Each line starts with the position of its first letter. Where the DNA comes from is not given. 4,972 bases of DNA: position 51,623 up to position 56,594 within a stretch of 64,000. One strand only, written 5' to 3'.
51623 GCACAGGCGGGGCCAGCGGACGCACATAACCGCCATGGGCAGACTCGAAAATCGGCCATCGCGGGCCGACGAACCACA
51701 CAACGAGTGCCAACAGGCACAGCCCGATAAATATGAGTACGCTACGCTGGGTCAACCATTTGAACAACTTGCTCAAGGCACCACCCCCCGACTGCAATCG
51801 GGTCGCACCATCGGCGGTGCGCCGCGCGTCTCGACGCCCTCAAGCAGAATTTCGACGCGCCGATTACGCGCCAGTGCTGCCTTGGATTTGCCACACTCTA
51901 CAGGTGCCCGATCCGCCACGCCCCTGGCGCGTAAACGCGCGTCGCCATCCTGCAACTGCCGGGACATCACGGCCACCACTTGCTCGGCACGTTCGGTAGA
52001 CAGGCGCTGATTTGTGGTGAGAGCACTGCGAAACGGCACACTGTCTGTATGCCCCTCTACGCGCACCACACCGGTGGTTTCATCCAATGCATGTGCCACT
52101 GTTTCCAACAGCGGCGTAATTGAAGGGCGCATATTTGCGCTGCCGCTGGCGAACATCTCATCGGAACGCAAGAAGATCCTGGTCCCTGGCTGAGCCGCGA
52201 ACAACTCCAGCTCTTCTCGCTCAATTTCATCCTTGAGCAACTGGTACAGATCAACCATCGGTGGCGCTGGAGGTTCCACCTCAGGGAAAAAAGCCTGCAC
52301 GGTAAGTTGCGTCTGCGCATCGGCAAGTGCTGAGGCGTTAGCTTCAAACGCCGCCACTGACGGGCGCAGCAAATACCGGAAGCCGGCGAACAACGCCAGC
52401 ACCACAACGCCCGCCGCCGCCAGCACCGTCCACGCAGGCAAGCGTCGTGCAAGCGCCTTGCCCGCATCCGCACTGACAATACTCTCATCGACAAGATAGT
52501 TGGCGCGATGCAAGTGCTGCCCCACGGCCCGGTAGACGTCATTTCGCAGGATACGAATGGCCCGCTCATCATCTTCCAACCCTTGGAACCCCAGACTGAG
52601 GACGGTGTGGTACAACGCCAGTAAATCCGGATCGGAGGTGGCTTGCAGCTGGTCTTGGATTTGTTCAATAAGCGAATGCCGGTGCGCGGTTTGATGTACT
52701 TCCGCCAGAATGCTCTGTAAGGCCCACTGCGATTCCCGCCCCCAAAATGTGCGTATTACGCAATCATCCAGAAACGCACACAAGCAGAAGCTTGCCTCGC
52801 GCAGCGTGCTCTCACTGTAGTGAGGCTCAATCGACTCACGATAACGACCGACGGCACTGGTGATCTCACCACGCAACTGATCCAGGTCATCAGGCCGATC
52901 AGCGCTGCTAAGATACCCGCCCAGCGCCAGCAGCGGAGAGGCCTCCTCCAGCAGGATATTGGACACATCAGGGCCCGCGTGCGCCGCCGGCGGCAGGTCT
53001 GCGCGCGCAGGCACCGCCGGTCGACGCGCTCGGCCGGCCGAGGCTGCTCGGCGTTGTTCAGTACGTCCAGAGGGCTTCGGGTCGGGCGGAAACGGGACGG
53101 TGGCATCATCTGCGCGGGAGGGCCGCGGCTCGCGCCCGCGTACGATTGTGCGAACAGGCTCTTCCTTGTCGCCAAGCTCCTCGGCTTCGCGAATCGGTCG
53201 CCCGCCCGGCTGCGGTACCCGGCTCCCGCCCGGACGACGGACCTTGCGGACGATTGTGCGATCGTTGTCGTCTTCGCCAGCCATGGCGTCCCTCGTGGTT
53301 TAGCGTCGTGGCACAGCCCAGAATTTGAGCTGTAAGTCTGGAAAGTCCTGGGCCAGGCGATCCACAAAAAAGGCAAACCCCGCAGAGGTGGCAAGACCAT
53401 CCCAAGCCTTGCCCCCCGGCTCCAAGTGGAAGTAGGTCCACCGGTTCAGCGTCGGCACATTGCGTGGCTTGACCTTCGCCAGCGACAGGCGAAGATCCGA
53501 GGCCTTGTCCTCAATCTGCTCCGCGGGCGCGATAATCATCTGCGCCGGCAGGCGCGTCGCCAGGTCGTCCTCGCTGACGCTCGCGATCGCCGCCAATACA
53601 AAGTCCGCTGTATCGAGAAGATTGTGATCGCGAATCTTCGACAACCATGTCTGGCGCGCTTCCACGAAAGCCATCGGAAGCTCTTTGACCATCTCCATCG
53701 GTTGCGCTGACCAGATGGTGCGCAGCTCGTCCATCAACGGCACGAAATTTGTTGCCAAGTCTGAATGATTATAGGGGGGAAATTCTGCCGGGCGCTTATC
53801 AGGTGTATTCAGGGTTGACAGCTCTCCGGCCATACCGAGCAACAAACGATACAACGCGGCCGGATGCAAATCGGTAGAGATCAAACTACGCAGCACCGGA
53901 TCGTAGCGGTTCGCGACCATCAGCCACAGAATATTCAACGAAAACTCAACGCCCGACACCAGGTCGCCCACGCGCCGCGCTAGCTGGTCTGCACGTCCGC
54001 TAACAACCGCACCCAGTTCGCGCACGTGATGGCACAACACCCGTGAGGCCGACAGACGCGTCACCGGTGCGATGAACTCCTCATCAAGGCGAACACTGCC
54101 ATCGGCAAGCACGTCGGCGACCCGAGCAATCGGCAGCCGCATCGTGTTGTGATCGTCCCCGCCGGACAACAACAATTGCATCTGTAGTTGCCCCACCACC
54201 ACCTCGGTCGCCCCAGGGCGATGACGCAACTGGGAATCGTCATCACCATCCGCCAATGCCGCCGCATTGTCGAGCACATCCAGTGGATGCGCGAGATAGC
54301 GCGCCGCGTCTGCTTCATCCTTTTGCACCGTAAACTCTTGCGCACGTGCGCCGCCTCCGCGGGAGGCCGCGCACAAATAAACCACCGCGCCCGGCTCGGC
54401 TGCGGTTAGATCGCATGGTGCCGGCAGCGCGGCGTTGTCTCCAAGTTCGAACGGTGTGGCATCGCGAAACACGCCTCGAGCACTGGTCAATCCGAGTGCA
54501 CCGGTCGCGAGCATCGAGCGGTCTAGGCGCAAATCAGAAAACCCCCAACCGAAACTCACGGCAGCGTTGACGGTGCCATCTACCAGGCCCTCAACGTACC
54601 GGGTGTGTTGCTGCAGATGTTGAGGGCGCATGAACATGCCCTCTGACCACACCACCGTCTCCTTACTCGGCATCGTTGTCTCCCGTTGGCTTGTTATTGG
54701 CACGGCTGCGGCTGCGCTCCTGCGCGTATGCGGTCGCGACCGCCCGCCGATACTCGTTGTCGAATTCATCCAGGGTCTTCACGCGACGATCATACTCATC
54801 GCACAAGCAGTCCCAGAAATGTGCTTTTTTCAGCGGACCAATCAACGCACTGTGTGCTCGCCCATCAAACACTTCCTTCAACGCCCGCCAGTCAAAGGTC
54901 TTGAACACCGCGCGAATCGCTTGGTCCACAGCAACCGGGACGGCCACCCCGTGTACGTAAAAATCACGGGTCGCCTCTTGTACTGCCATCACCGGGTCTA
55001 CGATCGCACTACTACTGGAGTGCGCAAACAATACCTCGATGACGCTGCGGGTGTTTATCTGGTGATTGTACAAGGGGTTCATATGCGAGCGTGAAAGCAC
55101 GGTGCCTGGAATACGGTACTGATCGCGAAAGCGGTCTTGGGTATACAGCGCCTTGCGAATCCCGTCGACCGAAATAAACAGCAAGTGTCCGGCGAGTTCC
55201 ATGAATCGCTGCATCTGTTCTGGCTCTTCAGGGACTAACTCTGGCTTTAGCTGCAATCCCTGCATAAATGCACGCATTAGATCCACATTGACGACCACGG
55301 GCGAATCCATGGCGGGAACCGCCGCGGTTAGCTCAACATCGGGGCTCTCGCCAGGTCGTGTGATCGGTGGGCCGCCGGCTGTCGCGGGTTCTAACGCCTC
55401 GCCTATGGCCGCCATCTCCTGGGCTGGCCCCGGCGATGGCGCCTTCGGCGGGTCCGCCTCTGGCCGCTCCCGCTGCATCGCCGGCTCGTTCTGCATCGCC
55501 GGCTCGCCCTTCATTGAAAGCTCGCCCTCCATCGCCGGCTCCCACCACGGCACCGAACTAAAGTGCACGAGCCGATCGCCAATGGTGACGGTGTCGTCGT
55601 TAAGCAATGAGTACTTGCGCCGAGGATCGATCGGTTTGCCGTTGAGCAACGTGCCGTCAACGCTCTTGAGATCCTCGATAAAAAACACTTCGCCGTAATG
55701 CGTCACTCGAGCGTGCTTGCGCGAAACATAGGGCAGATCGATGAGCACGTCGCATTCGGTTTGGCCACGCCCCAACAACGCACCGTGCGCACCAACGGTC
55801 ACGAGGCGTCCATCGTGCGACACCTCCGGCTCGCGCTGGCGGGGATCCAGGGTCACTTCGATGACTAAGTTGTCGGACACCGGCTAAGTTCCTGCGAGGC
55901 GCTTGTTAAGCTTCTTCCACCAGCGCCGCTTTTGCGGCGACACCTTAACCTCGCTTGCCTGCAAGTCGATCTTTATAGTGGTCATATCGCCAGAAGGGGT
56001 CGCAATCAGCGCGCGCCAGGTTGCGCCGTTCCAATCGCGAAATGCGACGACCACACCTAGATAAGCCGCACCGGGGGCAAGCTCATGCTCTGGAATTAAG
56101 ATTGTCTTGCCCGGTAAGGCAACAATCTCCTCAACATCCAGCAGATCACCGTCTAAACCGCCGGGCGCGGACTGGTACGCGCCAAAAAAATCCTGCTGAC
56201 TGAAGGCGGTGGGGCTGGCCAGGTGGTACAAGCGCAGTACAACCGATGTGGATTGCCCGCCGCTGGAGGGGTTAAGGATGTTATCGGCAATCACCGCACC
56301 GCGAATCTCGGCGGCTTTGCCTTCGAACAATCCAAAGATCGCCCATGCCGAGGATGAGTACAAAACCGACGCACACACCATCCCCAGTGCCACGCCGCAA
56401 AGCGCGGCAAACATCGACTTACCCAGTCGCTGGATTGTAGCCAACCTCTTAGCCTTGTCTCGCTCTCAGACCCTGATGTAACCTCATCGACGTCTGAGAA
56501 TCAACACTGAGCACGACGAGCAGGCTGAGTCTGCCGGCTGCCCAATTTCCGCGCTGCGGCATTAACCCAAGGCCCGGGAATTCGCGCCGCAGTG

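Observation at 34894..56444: Compact 15-gene T6SS block lacking hcp, vgrG and PAAR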

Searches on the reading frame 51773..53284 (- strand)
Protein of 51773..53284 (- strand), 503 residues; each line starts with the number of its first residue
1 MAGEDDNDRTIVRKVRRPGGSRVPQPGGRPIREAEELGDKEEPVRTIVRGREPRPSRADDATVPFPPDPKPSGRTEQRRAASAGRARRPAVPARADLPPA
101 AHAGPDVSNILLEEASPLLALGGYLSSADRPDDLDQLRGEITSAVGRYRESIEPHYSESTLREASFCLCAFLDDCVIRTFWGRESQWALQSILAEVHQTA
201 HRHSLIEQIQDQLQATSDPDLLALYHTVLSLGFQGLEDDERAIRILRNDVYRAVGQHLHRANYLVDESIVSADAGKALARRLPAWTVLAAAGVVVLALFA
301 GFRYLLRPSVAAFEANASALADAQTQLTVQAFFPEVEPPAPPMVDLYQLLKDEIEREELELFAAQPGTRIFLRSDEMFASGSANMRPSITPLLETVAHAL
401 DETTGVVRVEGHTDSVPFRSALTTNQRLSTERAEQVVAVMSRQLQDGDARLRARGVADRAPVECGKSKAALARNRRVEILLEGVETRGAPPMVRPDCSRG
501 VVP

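Call 6: search_protein_families(library=pfam, proteins=[window:51773-53284:-], max_evalue=0.01)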
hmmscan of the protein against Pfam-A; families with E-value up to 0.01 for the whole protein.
window:51773-53284:- (503 aa): 2 families
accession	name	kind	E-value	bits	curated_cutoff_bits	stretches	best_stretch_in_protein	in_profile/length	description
PF09850.14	DotU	-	4.2e-30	105.4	27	1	111-304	2-204/205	Type VI secretion system protein DotU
PF00691.25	OmpA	-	1.8e-09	38.2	27.2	1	377-475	1-98/98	OmpA family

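Call 43: search_protein_families(library=ncbifam, proteins=[window:51773-53284:-], max_evalue=0.00001)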
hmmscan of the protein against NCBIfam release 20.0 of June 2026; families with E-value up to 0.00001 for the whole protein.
window:51773-53284:- (503 aa): 30 families (the best 25 are shown)
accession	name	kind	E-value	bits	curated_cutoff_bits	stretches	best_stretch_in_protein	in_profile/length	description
NF005444.0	PRK07033.1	equivalog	1.8e-50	172.2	520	1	96-481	34-421/438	DotU family type VI secretion system protein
NF005999.0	PRK08126.1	subfamily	3.6e-47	161.1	571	1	107-480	60-429/432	hypothetical protein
TIGR03350.1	type_VI_ompA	equivalog_domain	1.1e-32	112.8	139.8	1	346-480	2-136/137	type VI secretion system protein TssL, long form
TIGR03349.1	IV_VI_DotU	subfamily_domain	2.3e-29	102.7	89.95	1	109-307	1-207/211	DotU/TssL family secretion system protein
NF006508.0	PRK08944.1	subfamily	1.8e-25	89.8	259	1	345-483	150-289/304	MotB family protein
NF006541.1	PRK09038.1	equivalog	9.1e-20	71.3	283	1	345-482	112-249/253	flagellar motor protein MotD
NF004651.0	PRK05996.1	equivalog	1.6e-17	64.1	342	1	375-482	315-420/424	MotB family protein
NF053611.1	YiaD_Gzip_OmpA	equivalog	1.9e-17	63.7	175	1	350-480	78-205/206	YiaD family glycine zipper/OmpA-like lipoprotein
NF006543.0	PRK09039.1-2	equivalog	6.3e-17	62.4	305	1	367-481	225-347/350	peptidoglycan -binding protein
NF011283.0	PRK14693.1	equivalog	6.3e-17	61.3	686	1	131-482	137-490/552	hypothetical protein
NF005382.1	PRK06925.1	equivalog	2.1e-16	60.9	264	1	366-481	107-223/225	flagellar motor protein MotS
NF038228.1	IcmH_DotU_IVB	equivalog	2e-13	50.3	50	1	105-315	35-251/258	type IVB secretion system protein IcmH/DotU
NF005195.1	PRK06667.1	equivalog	2.7e-12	47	300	1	348-481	96-235/241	flagellar motor protein MotB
NF006542.0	PRK09039.1-1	equivalog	5.5e-12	45.4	388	1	372-480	505-623/627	peptidoglycan -binding protein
NF038239.1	T6SS_TssL_short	exception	9.4e-12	44.8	180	1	144-309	35-204/207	type VI secretion system protein TssL, short form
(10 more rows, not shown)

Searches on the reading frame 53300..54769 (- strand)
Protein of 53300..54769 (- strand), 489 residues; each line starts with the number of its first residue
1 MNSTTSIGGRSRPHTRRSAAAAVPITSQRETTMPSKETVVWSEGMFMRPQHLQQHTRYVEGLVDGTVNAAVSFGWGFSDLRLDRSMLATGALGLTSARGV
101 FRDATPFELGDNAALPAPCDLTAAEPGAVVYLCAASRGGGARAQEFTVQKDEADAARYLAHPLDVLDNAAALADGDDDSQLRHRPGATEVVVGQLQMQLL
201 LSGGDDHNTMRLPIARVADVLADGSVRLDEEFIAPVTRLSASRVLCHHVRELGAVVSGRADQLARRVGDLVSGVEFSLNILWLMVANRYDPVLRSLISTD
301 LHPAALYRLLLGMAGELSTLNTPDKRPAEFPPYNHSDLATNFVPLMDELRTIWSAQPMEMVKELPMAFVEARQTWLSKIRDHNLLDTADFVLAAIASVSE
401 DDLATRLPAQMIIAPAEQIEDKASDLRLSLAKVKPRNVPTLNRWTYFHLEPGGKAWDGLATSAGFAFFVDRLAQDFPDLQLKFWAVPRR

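Call 6: search_protein_families(library=pfam, proteins=[window:53300-54769:-], max_evalue=0.01)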
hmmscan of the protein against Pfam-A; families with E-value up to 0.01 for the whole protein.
window:53300-54769:- (489 aa): 1 family
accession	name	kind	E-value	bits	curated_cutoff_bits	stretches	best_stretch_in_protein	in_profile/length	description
PF05936.17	T6SS_VasE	-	2.5e-93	313.7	23.4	1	51-486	1-429/429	Bacterial Type VI secretion, VC_A0110, EvfL, ImpJ, VasE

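Call 43: search_protein_families(library=ncbifam, proteins=[window:53300-54769:-], max_evalue=0.00001)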
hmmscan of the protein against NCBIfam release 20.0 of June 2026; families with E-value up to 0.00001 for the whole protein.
window:53300-54769:- (489 aa): 1 family
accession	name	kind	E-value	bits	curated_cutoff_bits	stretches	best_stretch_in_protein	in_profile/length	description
TIGR03353.2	VI_chp_4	equivalog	2.5e-82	277.3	100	1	39-486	3-429/429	type VI secretion system baseplate subunit TssK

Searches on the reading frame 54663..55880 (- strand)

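Call 6: search_protein_families(library=pfam, proteins=[window:54663-55880:-], max_evalue=0.01)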
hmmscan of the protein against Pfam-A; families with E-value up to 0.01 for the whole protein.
window:54663-55880:- (405 aa): 3 families
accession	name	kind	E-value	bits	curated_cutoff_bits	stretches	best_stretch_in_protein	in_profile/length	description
PF20232.3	T6SS_FHA_C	-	2.3e-20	73.6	23.7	1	208-387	2-179/180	C-terminal domain of Type VI secretion system FHA protein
PF00498.31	FHA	-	1.2e-15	58.1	20.7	1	36-101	3-67/67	FHA domain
PF16697.10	Yop-YscD_cpl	-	2.1e-07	31.6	33.2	1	22-106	7-89/94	Inner membrane component of T3SS, cytoplasmic domain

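Call 43: search_protein_families(library=ncbifam, proteins=[window:54663-55880:-], max_evalue=0.00001)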
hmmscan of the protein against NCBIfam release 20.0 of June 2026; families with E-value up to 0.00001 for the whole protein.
window:54663-55880:- (405 aa): 4 families
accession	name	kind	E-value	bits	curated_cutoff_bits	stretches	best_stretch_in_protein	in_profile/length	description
TIGR03354.1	VI_FHA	hypoth_equivalog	2.7e-33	116.4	120.25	2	132-387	181-417/420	type VI secretion system-associated FHA domain protein TagH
NF049868.1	FhaB_Rv0019c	equivalog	3.3e-11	43.5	125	1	23-102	77-153/158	FHA domain-containing protein FhaB/FipA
NF052573.1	HisKinEspAMyxo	equivalog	2.4e-08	32.5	1400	1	28-105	42-116/755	serine histidine kinase EspA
NF041660.2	oxygluDhInhib_OdhI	equivalog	3.2e-06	27.1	200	1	40-107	63-128/130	oxoglutarate dehydrogenase inhibitor Odhl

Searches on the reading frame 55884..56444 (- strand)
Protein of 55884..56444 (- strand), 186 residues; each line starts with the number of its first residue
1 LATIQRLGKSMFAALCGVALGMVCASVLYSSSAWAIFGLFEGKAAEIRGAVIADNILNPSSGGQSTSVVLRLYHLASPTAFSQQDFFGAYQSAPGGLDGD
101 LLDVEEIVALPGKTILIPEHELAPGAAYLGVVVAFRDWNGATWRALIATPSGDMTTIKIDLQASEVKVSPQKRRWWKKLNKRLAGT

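Call 6: search_protein_families(library=pfam, proteins=[window:55884-56444:-], max_evalue=0.01)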
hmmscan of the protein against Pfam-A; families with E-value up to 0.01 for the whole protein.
window:55884-56444:- (186 aa): 1 family
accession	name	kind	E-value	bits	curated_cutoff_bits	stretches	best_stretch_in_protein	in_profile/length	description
PF12790.13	T6SS-SciN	-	3.2e-26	91.9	27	1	49-163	5-119/120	Type VI secretion lipoprotein, VasD, EvfM, TssJ, VC_A0113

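Call 43: search_protein_families(library=ncbifam, proteins=[window:55884-56444:-], max_evalue=0.00001)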
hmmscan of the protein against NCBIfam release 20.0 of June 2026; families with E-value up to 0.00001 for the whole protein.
window:55884-56444:- (186 aa): 1 family
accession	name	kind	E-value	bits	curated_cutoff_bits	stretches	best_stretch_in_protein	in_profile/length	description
TIGR03352.1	VI_chp_3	equivalog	7.3e-26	90.6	31.6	1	11-166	3-147/147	type VI secretion system lipoprotein TssJ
